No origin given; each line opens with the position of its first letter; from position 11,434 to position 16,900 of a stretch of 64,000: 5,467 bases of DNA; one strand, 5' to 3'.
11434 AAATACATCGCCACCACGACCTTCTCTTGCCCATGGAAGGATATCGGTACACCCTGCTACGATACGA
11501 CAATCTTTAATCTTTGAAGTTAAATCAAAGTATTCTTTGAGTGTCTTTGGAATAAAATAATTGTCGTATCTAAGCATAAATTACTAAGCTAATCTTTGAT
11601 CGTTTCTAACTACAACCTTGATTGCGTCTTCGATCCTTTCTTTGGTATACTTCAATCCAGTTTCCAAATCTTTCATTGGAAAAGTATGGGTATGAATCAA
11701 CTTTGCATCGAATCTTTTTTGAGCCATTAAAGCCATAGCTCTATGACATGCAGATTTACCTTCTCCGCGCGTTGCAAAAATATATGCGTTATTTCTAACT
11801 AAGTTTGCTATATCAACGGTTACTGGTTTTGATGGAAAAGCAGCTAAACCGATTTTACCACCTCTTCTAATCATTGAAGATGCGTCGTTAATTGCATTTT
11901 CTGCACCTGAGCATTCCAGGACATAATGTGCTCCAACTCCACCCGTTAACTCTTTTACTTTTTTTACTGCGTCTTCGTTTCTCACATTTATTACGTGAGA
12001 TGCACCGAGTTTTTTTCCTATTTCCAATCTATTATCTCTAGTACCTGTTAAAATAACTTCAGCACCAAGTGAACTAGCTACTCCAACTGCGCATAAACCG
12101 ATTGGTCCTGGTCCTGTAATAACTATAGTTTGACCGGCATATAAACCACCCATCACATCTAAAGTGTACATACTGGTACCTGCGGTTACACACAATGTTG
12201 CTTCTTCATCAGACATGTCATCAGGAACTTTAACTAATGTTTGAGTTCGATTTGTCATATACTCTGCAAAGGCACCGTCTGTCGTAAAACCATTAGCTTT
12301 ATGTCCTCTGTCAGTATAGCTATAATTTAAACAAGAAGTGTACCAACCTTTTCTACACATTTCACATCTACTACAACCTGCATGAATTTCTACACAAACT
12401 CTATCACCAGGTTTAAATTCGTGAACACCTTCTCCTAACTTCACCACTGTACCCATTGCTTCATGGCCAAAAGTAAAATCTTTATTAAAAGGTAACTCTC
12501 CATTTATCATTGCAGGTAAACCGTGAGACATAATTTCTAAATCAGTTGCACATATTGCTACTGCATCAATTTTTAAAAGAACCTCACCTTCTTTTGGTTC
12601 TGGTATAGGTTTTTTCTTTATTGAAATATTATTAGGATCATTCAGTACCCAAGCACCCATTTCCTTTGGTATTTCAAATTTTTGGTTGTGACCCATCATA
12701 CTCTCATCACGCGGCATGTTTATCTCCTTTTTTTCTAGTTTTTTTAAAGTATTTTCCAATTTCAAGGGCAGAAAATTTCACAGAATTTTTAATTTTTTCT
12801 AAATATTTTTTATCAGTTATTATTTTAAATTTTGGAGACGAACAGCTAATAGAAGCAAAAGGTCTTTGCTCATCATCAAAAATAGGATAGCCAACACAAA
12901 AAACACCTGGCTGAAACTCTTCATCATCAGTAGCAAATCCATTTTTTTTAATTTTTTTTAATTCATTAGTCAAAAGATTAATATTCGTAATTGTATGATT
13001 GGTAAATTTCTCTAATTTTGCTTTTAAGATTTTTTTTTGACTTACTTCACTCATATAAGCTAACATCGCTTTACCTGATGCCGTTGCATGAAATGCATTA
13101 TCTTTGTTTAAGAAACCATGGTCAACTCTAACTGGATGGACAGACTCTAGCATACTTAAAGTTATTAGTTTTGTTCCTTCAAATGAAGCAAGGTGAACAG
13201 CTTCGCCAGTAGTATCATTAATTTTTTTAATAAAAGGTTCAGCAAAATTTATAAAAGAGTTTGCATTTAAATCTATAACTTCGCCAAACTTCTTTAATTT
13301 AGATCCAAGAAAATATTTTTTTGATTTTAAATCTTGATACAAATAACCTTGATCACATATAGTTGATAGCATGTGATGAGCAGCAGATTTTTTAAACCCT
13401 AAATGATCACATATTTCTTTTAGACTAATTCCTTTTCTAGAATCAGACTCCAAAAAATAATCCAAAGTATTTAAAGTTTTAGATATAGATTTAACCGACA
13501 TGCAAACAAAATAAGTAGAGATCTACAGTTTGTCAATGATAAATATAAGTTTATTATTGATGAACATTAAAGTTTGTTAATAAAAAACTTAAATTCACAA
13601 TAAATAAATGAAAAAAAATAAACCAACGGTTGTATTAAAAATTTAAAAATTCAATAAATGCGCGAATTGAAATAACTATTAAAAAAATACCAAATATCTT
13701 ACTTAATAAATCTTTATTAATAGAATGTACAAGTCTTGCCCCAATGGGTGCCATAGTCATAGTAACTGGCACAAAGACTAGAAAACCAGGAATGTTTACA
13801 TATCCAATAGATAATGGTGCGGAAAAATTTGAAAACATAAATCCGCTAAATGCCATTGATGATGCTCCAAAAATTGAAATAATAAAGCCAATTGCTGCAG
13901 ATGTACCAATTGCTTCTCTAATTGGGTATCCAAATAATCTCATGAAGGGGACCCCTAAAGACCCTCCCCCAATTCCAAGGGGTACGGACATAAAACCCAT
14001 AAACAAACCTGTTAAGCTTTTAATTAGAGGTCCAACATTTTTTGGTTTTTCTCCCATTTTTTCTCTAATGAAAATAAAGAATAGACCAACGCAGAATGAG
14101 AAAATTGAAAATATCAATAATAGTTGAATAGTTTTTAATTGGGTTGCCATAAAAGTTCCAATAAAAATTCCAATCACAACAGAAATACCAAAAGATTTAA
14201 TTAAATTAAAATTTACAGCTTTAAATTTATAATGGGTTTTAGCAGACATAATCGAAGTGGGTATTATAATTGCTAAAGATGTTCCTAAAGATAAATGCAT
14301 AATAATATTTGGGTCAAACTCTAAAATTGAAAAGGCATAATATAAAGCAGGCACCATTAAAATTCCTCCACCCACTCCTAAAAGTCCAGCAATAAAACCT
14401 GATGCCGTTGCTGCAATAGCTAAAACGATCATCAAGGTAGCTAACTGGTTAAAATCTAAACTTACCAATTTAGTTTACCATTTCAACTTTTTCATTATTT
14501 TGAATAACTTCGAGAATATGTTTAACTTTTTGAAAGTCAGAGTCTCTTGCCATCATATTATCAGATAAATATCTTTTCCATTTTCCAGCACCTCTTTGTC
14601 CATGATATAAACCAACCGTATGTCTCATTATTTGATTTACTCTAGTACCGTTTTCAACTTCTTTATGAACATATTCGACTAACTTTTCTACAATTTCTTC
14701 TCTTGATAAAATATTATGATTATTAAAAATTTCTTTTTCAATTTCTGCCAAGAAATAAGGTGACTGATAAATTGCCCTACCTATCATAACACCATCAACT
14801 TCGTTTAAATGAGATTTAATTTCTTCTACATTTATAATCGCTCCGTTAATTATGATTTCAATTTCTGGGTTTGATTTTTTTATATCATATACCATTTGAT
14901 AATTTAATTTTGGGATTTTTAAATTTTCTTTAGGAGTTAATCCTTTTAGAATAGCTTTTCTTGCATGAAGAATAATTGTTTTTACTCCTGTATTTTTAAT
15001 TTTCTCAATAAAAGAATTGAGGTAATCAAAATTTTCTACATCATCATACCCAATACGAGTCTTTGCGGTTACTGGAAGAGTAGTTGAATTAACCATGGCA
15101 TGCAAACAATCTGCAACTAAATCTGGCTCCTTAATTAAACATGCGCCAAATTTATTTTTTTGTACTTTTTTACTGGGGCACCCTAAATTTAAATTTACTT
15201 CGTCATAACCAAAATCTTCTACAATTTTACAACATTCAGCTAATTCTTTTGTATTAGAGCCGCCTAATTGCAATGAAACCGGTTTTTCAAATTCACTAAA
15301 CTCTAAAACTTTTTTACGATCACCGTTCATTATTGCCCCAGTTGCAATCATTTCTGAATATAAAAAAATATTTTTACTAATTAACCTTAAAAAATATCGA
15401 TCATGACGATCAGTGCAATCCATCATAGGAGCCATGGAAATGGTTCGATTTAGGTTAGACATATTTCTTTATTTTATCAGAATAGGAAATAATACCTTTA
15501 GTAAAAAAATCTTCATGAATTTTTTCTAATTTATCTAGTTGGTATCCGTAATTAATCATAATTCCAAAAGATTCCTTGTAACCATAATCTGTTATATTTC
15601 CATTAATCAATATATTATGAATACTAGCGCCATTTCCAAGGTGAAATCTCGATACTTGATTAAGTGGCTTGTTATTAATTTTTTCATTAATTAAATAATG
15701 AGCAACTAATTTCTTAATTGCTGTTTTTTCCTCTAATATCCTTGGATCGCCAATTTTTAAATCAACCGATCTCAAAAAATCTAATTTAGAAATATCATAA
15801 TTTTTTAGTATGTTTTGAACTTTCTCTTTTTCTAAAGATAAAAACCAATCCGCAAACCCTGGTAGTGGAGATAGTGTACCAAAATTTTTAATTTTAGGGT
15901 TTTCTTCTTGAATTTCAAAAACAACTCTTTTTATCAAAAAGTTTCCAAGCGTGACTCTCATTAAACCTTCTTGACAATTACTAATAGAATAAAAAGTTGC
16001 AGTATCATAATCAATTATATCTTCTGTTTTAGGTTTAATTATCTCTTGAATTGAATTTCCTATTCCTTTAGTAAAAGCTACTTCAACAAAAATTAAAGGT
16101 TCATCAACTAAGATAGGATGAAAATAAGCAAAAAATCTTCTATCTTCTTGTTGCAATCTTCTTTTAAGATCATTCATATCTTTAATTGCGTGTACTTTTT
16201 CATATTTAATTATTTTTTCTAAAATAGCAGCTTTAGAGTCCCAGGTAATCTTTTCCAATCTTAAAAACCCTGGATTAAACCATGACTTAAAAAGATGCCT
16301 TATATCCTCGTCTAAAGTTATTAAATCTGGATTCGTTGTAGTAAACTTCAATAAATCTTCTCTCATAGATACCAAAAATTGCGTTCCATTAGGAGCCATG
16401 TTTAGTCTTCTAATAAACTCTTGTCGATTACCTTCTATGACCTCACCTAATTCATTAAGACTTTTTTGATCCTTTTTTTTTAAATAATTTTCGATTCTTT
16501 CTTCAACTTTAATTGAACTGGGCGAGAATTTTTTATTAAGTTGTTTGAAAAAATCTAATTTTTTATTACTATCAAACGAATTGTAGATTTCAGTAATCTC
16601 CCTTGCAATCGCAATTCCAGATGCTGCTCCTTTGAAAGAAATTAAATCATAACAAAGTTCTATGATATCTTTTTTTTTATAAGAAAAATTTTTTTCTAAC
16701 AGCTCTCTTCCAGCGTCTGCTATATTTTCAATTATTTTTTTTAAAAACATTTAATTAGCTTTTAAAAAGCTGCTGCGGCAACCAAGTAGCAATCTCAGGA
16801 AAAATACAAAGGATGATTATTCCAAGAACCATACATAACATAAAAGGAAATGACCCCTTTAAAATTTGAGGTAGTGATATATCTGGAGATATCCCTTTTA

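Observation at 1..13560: Orphan 11-gene operon: IclR + Zn-ADH + three-part XDH-family molybdoenzyme + TTT carboxylate importer + IolD-like TPP enzyme + ALDH + IlvD/Edd dehydratase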

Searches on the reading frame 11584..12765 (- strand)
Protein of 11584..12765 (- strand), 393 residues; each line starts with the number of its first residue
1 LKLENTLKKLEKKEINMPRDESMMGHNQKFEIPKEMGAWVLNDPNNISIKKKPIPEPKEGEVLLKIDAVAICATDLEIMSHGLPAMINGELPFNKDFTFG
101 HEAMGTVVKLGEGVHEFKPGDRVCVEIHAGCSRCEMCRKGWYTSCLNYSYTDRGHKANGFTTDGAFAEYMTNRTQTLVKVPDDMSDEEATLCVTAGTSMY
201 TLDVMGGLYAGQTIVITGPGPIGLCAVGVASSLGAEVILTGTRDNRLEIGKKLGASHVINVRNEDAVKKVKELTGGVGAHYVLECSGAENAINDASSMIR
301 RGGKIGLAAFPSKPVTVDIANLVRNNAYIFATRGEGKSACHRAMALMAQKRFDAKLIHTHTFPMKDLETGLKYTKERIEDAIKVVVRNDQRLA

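Call 5: search_protein_families(library=pfam, proteins=[window:11584-12765:-])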
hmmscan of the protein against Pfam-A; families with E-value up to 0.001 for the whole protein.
window:11584-12765:- (393 aa): 5 families
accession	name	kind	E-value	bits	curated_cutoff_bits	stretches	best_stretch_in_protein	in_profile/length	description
PF00107.32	ADH_zinc_N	-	4.6e-29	101.4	31.8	1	221-348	1-128/129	Zinc-binding dehydrogenase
PF08240.17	ADH_N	-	1.2e-26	93.4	23.5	1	59-182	2-104/104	Alcohol dehydrogenase GroES-like domain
PF16912.11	Glu_dehyd_C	-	1.5e-07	31.6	34.9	1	212-386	32-209/211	Glucose dehydrogenase C-terminus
PF13602.12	ADH_zinc_N_2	-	5.8e-05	24.5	27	1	253-372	1-121/134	Zinc-binding dehydrogenase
PF01262.27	AlaDh_PNT_C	-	0.00031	20.7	23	1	206-271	21-91/214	Alanine dehydrogenase/PNT, C-terminal domain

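Call 6: search_protein_families(library=ncbifam, proteins=[window:11584-12765:-])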
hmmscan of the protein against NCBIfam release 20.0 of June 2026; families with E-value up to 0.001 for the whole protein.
window:11584-12765:- (393 aa): 26 families (the best 25 are shown)
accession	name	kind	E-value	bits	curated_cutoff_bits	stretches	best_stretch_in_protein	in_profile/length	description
NF041097.1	keto_inos_dh_IolM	equivalog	2e-60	204.5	450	1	17-384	11-387/389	scyllo-inosose 3-dehydrogenase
TIGR00692.1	tdh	equivalog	8.3e-60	202.6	458.35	1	47-373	11-327/340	L-threonine 3-dehydrogenase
NF003808.0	PRK05396.1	equivalog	2.5e-59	200.9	380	1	46-385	12-337/341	L-threonine 3-dehydrogenase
NF006940.0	PRK09422.1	equivalog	2.3e-43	148.5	344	1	36-326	1-277/338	alcohol dehydrogenase AdhP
NF010344.0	PRK13771.1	subfamily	5.1e-39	134.2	349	1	36-386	1-331/334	putative alcohol dehydrogenase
TIGR03451.1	mycoS_dep_FDH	equivalog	5.5e-36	124.1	512.9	1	46-321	13-288/358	S-(hydroxymethyl)mycothiol dehydrogenase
NF041172.1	AcrlCoa_red_Thmprot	equivalog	6.1e-36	124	500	1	38-385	3-331/334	acryloyl-CoA reductase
TIGR03366.1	HpnZ_proposed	hypoth_equivalog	1.8e-35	122.7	328.1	1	55-327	1-273/315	putative phosphonate catabolism associated alcohol dehydrogenase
NF007489.0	PRK10083.1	equivalog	2e-33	115.8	376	1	38-386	3-335/339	Zn-dependent oxidoreductase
TIGR03989.1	Rxyl_3153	subfamily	6.6e-33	114.5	440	1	37-324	4-305/370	NDMA-dependent alcohol dehydrogenase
TIGR02824.1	quinone_pig3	subfamily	7.8e-33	113.8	296.8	2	152-333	80-263/325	putative NAD(P)H quinone oxidoreductase, PIG3 family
NF007642.0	PRK10309.1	equivalog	6.5e-30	104.5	550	1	38-293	3-244/347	galactitol-1-phosphate 5-dehydrogenase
NF007375.0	PRK09880.1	equivalog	1.1e-28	100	469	1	39-385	8-340/344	L-idonate 5-dehydrogenase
TIGR03201.1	dearomat_had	equivalog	2.1e-28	99.5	338.65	1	39-368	2-330/349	6-hydroxycyclohex-1-ene-1-carbonyl-CoA dehydrogenase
NF047908.1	AldhRedAhr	equivalog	8.7e-25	87.3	470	1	58-372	27-320/335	NADPH-dependent aldehyde reductase Ahr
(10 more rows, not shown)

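Call 24: search_solved_structures(query=window:11584-12717:-, max_evalue=1e-20)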
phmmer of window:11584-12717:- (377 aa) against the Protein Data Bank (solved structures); distinct sequences matched with E-value up to 1e-20: 82 (the best 60 are shown).
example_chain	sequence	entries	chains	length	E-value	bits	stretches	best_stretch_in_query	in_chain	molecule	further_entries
2d8a_A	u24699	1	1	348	1.8e-46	162.2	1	35-312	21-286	Probable L-threonine 3-dehydrogenase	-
2dfv_A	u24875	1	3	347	1.8e-46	162.1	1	35-312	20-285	Probable L-threonine 3-dehydrogenase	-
1e3j_A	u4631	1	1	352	2.5e-45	158.4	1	24-370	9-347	NADP(H)-DEPENDENT KETOSE REDUCTASE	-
5vm2_A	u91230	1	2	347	2.3e-42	148.6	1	24-371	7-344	Alcohol dehydrogenase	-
3gfb_A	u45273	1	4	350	2.4e-42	148.5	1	35-310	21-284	L-threonine 3-dehydrogenase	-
1rjw_A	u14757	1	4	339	3.8e-39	138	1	31-316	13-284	Alcohol dehydrogenase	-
3pii_A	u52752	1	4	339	6.6e-39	137.3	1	31-316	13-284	Alcohol dehydrogenase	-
2dq4_A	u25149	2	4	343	7.6e-39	137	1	30-350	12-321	L-threonine 3-dehydrogenase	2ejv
5yln_A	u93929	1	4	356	6.4e-38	134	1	35-373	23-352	Alcohol dehydrogenase, zinc-containing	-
5kia_A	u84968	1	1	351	7.4e-38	133.8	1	34-355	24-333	L-threonine 3-dehydrogenase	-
6z42_A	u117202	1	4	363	1.6e-37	132.7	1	31-311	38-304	Alcohol dehydrogenase, zinc-containing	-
3qe3_A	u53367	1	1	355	7.9e-37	130.4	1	23-361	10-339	Sorbitol dehydrogenase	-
1pl6_A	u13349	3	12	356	1.3e-36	129.7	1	23-351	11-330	Sorbitol dehydrogenase | human sorbitol dehydrogenase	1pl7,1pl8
4gkv_A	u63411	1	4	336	1.1e-35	126.6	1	22-314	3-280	Alcohol dehydrogenase, propanol-preferring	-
7y9p_A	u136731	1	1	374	1.6e-35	126.1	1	22-301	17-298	Xylitol dehydrogenase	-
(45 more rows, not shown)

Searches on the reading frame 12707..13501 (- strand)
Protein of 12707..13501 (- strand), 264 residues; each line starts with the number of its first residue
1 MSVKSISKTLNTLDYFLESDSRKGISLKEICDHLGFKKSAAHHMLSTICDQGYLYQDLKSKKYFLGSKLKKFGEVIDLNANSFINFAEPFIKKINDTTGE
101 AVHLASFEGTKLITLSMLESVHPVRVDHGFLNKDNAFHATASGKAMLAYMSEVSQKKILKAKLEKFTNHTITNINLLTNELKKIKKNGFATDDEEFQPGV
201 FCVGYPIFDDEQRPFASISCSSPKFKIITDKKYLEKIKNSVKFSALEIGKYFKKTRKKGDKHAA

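Call 5: search_protein_families(library=pfam, proteins=[window:12707-13501:-])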
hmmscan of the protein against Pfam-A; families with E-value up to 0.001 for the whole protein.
window:12707-13501:- (264 aa): 2 families
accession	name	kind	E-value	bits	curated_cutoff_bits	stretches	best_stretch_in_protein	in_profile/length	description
PF01614.24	IclR_C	-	2.8e-32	112.1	24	1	83-245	9-169/174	Bacterial transcriptional regulator IclR C-terminal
PF09339.16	HTH_IclR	-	2.2e-08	34.1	22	1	5-57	1-51/52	IclR helix-turn-helix domain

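Call 6: search_protein_families(library=ncbifam, proteins=[window:12707-13501:-])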
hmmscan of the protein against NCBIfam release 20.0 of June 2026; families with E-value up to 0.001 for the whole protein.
window:12707-13501:- (264 aa): 8 families
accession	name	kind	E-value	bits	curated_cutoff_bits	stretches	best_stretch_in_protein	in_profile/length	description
NF045644.1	TransRegBhcR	equivalog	2.2e-38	132.1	350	1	3-249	22-262/267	HTH-type transcriptional regulator BhcR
NF011671.1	PRK15090.1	equivalog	8.1e-33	113.7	275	1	2-233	9-238/256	DNA-binding transcriptional regulator KdgR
NF008601.2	PRK11569.1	equivalog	3.2e-29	102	380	1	3-234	26-255/276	glyoxylate bypass operon transcriptional repressor IclR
TIGR02431.1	pcaR_pcaU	subfamily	1.7e-28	99.6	284.75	1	3-227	5-224/248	beta-ketoadipate pathway transcriptional regulators, PcaR/PcaU/PobR family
NF007548.0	PRK10163.1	equivalog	4.3e-20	72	406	1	8-231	26-246/271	HTH-type transcriptional repressor AllR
NF007339.0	PRK09834.1-1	equivalog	1.7e-08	34.1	299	1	3-219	20-234/271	DNA-binding transcriptional regulator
NF007341.0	PRK09834.1-3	equivalog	3e-06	26.6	269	1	3-196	7-202/274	DNA-binding transcriptional regulator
NF007342.0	PRK09834.1-4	equivalog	0.00015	20.9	251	1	2-211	10-217/263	DNA-binding transcriptional regulator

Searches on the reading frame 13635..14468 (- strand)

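Call 30: search_protein_families(library=pfam, proteins=[window:13635-14468:-], max_evalue=0.001)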
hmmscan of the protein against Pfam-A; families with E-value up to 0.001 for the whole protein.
window:13635-14468:- (277 aa): 1 family
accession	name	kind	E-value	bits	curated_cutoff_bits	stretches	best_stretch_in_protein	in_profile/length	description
PF01925.25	TauE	-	8.9e-46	156.9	32.6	1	16-269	1-236/237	Sulfite exporter TauE/SafE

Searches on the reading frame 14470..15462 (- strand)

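Call 43: search_protein_families(library=pfam, proteins=[window:14470-15462:-], max_evalue=0.0001)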
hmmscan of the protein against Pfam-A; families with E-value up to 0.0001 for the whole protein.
window:14470-15462:- (330 aa): 1 family
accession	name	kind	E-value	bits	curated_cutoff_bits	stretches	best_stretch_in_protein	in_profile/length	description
PF01207.24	Dus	-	6.3e-81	272.3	20.4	1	10-308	2-298/311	Dihydrouridine synthase (Dus)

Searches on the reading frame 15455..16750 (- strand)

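Call 43: search_protein_families(library=pfam, proteins=[window:15455-16750:-], max_evalue=0.0001)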
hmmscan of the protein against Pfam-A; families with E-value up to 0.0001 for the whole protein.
window:15455-16750:- (431 aa): 2 families
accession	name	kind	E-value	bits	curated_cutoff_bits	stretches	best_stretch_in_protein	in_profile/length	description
PF05292.17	MCD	-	3e-88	296.2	23.2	1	161-404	1-253/253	Malonyl-CoA decarboxylase C-terminal domain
PF17408.7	MCD_N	-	1.4e-26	92.9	22.4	1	75-158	1-85/85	Malonyl-CoA decarboxylase N-terminal domain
